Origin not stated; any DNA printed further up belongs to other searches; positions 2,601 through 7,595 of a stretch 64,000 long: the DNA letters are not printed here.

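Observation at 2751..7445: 1564-aa nuclease + STAND NTPase + helical-repeat protein on a tRNA island: candidate Avs-like antiphage sensor-effector of a possibly undescribed subtype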

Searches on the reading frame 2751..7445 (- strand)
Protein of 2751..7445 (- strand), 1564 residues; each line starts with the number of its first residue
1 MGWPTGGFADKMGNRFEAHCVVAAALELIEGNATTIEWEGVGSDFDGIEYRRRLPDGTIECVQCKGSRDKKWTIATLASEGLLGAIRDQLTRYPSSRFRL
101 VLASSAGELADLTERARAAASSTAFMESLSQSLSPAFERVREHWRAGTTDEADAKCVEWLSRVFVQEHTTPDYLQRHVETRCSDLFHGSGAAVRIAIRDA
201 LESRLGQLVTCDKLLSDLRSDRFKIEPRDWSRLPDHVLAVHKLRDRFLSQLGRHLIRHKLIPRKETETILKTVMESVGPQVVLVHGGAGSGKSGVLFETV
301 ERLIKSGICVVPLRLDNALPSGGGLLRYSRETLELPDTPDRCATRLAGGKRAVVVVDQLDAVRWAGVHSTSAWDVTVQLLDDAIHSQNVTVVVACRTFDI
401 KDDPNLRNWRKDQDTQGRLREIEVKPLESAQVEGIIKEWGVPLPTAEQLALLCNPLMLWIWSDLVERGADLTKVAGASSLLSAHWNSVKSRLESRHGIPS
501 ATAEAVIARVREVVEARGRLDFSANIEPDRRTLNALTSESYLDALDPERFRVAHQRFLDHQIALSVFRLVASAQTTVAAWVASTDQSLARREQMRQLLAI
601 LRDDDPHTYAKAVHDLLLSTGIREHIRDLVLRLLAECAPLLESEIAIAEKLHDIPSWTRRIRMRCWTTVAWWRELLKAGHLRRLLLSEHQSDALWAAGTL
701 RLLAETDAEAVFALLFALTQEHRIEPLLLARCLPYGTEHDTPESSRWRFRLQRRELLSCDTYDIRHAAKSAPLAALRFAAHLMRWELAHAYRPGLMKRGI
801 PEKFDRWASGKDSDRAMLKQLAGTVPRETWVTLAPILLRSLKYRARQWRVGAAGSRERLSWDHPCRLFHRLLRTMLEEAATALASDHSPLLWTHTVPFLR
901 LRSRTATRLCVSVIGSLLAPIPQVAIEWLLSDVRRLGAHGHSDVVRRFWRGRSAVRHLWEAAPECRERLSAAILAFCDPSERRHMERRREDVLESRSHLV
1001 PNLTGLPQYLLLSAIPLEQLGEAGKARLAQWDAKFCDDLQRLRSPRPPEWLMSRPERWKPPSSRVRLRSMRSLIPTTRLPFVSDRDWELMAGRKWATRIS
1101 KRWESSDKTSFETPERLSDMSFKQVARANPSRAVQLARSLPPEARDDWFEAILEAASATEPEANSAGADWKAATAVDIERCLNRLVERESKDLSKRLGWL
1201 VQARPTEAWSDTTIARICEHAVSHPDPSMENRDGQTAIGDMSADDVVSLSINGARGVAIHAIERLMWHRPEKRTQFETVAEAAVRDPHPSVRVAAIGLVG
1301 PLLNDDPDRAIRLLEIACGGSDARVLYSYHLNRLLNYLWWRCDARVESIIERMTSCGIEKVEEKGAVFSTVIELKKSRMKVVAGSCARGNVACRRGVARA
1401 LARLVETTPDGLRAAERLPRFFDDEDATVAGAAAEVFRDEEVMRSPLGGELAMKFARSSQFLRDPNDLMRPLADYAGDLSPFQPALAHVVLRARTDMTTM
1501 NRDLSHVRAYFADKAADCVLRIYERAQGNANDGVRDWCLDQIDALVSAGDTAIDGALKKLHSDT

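Call 6: search_protein_families(library=pfam, proteins=[window:2751-7445:-], max_evalue=1)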
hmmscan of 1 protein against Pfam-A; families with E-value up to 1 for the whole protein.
window:2751-7445:- (1564 aa): 6 families
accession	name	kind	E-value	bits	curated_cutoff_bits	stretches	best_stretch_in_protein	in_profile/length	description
PF25199.1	nSTAND_NTPase5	-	0.00016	21.9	34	1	259-321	18-84/145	Novel STAND NTPase 5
PF13191.12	AAA_16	-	0.013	16.5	32.6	1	270-318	12-63/167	AAA ATPase domain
PF00580.27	UvrD-helicase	-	0.034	14.3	23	1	280-307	14-41/271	UvrD/REP helicase N-terminal domain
PF00931.28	NB-ARC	-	0.13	11.9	23.5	1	265-296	4-35/248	NB-ARC domain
PF13245.12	AAA_19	-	0.14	12.7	25.1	1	273-307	5-39/134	AAA domain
PF09848.15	SLFN-g3_helicase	-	0.15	11.7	24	1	280-303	2-25/354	Schlafen group 3, DNA/RNA helicase domain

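Call 7: search_protein_families(library=padloc, proteins=[window:2751-7445:-], max_evalue=1)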
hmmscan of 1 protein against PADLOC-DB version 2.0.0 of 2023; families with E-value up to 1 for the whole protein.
window:2751-7445:- (1564 aa): 3 families
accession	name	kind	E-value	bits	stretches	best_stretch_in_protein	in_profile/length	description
PDLC04700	PDC-M54A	-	5e-09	31.7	1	271-406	309-437/1657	-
PDLC02164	Avs2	-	0.032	9.9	1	272-397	337-462/1504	-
PDLC01148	RecD_like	-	0.071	9.3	1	251-311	303-360/719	RecD/Tra ATPase fused to N-terminal HHH domain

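Call 8: search_protein_families(library=ncbifam, proteins=[window:2751-7445:-], max_evalue=1)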
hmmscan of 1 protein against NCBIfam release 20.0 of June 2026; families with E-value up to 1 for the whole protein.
window:2751-7445:- (1564 aa): 2 families
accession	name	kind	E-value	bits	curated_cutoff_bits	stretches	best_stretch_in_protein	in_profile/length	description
NF045662.1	DVU0298_fam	equivalog_domain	0.019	14.5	75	1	1392-1438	123-170/213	DVU0298 family protein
TIGR03534.1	RF_mod_PrmC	equivalog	0.14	11.6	199.1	1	258-291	65-100/253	peptide chain release factor N(5)-glutamine methyltransferase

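Call 9: find_homologous_proteins(query=window:2751-7445:-, max_evalue=0.001)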
Query window:2751-7445:- (1564 aa): 27 proteins with E <= 0.001 among 8000 candidates.
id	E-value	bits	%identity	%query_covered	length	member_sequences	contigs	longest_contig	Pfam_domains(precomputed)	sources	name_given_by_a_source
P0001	0.0e+0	1819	54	100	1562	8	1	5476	PF25199.2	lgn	-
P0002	0.0e+0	1767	54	100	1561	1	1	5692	PF25199.2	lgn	-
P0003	0.0e+0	1763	53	100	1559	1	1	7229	-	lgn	-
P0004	0.0e+0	1753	53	100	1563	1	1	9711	PF25199.2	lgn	-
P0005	0.0e+0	1721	53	100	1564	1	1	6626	PF25199.2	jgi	jgi:hypothetical protein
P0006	0.0e+0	1702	52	100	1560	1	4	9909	-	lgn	-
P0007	0.0e+0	1214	43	100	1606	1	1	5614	PF25199.2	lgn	-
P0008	1.4e-121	425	34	42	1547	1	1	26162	-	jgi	jgi:hypothetical protein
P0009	7.4e-114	400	28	100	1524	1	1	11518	-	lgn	-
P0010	2.8e-113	398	27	99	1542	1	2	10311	-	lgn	-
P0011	9.6e-100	353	28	44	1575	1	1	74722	-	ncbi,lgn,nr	ncbi:MAG: hypothetical protein NTU79_01580 [Planctomycetota bacterium]|nr:hypothetical protein [Plan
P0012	4.0e-65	238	23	99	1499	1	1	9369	-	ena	-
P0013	9.0e-65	237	28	41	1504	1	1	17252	PF02985.29,PF13513.13,PF13646.13,PF25199.2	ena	-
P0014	8.2e-61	224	28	41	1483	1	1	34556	PF02985.29,PF13513.13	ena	-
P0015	2.7e-55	206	28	43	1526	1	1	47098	PF25199.2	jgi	jgi:hypothetical protein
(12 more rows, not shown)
